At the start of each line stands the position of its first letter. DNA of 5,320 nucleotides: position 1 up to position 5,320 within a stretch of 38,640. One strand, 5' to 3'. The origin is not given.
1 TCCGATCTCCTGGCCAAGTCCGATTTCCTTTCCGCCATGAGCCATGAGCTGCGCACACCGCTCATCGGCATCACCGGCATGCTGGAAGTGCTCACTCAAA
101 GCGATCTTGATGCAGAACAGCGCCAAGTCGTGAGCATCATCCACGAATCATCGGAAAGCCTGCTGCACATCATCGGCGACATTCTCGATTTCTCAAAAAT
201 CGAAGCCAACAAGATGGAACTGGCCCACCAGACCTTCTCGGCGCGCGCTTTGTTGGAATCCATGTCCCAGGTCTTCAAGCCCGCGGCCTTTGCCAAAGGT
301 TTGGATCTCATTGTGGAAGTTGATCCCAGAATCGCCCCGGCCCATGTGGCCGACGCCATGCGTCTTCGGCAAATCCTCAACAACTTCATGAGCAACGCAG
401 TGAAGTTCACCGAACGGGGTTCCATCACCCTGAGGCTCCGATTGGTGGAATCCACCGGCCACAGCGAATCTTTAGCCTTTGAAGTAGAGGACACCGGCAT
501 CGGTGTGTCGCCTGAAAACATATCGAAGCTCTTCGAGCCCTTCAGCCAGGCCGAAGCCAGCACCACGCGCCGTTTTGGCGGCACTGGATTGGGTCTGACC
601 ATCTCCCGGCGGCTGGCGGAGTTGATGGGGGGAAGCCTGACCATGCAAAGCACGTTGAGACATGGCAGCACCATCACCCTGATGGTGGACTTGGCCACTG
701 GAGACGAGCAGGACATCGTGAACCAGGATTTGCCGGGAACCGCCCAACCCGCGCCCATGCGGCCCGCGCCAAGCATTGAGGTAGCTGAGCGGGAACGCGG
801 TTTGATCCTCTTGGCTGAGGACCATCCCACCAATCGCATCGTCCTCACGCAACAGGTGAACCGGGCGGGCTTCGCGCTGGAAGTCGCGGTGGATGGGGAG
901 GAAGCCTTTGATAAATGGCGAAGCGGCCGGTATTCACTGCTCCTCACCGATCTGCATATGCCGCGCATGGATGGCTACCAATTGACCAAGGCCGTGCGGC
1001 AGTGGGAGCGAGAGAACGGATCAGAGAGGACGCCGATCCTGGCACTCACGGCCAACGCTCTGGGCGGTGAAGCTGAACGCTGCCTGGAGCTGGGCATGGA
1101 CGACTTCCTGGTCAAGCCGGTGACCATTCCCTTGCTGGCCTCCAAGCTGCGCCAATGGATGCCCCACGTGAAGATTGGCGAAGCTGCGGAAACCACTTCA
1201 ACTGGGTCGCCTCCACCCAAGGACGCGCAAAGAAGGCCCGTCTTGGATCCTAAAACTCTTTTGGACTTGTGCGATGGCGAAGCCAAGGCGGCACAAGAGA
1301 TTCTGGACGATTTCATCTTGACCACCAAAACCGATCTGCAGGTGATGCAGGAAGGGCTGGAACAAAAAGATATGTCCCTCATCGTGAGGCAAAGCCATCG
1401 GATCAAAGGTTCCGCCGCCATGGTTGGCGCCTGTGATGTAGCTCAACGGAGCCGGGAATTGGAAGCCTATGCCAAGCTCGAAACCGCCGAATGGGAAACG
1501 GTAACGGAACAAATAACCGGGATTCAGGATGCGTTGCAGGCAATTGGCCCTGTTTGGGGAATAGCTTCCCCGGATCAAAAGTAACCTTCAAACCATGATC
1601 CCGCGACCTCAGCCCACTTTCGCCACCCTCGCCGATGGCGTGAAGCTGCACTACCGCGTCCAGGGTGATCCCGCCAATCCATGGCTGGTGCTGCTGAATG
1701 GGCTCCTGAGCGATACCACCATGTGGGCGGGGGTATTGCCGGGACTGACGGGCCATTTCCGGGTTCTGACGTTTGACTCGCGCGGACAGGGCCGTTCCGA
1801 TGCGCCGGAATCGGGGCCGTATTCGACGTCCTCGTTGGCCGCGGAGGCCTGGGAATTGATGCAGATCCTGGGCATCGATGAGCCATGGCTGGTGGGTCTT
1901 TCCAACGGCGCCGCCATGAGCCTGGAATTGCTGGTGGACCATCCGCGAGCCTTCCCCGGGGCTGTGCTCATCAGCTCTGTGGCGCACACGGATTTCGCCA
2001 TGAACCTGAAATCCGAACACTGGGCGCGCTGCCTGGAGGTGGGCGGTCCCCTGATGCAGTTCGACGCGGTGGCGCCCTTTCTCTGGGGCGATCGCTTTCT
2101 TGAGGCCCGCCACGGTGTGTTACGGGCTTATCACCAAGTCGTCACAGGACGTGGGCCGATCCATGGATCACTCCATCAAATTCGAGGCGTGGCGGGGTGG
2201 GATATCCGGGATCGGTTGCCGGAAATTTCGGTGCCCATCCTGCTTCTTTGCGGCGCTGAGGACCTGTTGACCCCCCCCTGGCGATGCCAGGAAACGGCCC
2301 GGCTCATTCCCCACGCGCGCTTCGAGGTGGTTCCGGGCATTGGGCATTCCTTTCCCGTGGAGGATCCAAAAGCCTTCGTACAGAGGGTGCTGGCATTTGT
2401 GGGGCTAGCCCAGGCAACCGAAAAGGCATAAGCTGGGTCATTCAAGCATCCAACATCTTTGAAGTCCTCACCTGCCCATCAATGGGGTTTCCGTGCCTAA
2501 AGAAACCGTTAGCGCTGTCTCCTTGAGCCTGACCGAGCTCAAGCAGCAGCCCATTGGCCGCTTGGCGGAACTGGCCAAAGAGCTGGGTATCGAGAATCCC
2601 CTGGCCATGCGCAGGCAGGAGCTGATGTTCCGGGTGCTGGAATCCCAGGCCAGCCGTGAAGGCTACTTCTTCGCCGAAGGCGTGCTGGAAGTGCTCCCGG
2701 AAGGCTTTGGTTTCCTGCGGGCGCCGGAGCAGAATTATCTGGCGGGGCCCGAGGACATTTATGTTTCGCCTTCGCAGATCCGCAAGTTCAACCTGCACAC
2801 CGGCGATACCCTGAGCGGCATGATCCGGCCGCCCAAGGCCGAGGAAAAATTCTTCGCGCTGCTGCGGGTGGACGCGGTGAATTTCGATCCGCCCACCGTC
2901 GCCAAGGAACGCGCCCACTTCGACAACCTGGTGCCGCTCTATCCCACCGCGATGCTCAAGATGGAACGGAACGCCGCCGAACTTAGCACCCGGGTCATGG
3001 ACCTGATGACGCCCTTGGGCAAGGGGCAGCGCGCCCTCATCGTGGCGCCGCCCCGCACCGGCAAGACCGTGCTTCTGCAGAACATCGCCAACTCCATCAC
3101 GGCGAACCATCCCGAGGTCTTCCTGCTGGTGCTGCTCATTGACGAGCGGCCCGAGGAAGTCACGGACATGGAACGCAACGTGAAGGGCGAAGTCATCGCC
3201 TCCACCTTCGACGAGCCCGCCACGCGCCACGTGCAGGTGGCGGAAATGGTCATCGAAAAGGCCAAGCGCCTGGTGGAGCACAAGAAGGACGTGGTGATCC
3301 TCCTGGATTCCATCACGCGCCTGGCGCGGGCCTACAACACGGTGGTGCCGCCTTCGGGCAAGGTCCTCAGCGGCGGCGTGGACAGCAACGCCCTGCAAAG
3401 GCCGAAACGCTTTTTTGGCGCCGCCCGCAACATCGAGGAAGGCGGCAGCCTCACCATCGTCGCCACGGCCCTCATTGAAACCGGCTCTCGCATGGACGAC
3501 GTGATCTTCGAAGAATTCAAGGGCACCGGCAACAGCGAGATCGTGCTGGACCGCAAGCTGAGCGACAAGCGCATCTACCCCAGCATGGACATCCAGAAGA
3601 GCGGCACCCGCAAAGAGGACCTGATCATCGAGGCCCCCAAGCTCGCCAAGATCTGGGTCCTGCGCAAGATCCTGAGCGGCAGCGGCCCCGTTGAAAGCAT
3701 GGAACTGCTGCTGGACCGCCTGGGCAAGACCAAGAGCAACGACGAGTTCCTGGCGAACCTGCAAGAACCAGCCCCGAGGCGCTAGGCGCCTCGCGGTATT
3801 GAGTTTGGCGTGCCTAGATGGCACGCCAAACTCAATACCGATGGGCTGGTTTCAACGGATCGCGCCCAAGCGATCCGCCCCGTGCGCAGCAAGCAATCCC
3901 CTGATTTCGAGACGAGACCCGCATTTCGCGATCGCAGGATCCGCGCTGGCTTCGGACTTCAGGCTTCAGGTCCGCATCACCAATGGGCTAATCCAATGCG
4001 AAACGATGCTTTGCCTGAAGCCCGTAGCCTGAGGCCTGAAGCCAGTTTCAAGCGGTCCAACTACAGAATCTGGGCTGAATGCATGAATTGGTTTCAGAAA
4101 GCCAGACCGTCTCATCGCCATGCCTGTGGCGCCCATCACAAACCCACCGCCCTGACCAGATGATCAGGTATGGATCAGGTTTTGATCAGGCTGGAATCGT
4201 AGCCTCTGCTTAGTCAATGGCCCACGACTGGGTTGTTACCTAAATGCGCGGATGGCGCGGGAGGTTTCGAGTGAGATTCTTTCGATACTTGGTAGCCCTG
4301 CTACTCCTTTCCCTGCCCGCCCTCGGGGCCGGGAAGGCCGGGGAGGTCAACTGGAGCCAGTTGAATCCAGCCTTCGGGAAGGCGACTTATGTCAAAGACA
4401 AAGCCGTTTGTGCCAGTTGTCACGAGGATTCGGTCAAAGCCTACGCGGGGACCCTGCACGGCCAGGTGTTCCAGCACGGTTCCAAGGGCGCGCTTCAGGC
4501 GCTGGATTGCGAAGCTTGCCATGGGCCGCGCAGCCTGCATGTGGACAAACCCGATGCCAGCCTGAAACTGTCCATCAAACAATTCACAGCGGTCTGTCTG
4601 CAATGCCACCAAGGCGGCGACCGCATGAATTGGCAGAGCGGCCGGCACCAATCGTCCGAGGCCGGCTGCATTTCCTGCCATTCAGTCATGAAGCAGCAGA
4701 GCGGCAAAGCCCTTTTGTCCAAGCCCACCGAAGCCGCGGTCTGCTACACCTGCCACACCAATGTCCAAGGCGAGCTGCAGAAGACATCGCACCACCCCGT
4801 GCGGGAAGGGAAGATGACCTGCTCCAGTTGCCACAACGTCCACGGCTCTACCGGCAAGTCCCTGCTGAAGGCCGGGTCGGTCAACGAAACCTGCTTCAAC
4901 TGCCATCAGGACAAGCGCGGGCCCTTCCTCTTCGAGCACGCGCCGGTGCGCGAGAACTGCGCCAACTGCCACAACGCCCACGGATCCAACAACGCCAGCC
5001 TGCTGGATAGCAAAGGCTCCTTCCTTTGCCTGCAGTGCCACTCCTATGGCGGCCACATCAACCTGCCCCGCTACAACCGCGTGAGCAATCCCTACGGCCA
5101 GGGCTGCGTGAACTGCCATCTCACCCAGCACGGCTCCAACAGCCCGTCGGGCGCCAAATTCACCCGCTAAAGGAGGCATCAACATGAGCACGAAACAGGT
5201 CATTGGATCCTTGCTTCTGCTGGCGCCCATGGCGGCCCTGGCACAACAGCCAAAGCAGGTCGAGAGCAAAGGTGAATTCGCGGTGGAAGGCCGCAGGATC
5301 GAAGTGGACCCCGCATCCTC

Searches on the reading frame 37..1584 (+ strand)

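Call 64: search_protein_families(library=pfam, proteins=[window:37-1584:+], max_evalue=0.00001)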
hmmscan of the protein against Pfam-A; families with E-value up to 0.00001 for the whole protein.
window:37-1584:+ (515 aa): 4 families
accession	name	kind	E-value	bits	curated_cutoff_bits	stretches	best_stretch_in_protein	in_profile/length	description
PF02518.31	HATPase_c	-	2.9e-29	102.2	26.4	1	106-220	2-110/111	Histidine kinase-, DNA gyrase B-, and HSP90-like ATPase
PF00072.30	Response_reg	-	5.9e-24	84.8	30.2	1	257-371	1-110/111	Response regulator receiver domain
PF00512.31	HisKA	-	7e-18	64.9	26.9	1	1-57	9-65/66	His Kinase A (phospho-acceptor) domain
PF01627.28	Hpt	-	4.9e-13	49.6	24.6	1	421-503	1-81/84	Hpt domain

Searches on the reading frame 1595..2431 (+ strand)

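Call 64: search_protein_families(library=pfam, proteins=[window:1595-2431:+], max_evalue=0.00001)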
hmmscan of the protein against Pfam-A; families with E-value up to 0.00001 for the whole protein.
window:1595-2431:+ (278 aa): 3 families
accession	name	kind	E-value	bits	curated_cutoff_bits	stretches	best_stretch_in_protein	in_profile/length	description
PF00561.26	Abhydrolase_1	-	6.3e-29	101.8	25.8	1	29-144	1-117/245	alpha/beta hydrolase fold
PF12697.13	Abhydrolase_6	-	5.6e-16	60.3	26.3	1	31-263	1-216/217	Alpha/beta hydrolase family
PF12146.15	Hydrolase_4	-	9.7e-13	48.4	27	1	33-256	9-237/239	Serine aminopeptidase, S33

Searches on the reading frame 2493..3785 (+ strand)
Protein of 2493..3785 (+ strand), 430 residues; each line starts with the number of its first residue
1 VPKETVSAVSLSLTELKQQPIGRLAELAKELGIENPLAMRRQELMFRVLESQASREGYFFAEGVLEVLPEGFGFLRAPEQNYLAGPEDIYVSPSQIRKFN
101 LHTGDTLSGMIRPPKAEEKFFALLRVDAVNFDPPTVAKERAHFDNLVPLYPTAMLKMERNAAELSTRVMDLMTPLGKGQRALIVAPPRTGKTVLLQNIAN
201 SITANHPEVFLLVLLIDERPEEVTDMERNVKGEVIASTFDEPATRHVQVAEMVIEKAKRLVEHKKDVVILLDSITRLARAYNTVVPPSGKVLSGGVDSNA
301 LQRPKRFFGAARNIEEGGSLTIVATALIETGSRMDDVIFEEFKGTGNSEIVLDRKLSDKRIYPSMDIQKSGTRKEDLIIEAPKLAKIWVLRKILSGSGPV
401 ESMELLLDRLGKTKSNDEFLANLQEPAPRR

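Call 64: search_protein_families(library=pfam, proteins=[window:2493-3785:+], max_evalue=0.00001)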
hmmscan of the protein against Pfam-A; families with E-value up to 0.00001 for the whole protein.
window:2493-3785:+ (430 aa): 3 families
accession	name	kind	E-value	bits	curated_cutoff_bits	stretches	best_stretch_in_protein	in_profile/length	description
PF07497.18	Rho_RNA_bind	-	3.2e-31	107.4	27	1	62-134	2-72/73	Rho termination factor, RNA-binding domain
PF00006.31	ATP-synt_ab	-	1.8e-28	100.1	29.5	1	166-370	2-211/213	ATP synthase alpha/beta family, nucleotide-binding domain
PF07498.18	Rho_N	-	9.5e-13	48.3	24.9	1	15-57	1-43/43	Rho termination factor, N-terminal domain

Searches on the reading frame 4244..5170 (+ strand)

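Call 64: search_protein_families(library=pfam, proteins=[window:4244-5170:+], max_evalue=0.00001)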
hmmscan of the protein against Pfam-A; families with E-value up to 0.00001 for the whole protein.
window:4244-5170:+ (308 aa): 6 families
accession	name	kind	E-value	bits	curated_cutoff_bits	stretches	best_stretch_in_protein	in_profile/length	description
PF09699.15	Paired_CXXCH_1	-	9.3e-37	124.9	20.6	3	232-267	1-37/41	Doubled CXXCH motif (Paired_CXXCH_1)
PF14522.11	Cytochrome_C7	-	1.7e-12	47.4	24.8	0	75-147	2-67/67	Cytochrome c7 and related cytochrome c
PF14537.11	Cytochrom_c3_2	-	2.1e-09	38.1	25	0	135-222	2-79/79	Cytochrome c3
PF22113.1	Mtrc-MtrF_II-IV_dom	-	1.1e-08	35.3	30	0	47-97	114-168/176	Outer membrane cytochrome MtrC/MtrF-like, domains II/IV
PF22678.1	Cytochrom_c_NrfB-like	-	1.1e-07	32.6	27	0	160-203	29-71/89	Cytochrome c-type protein NrfB-like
PF02085.21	Cytochrom_CIII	-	6.5e-06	26.9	22.9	0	75-171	22-101/101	Class III cytochrome C family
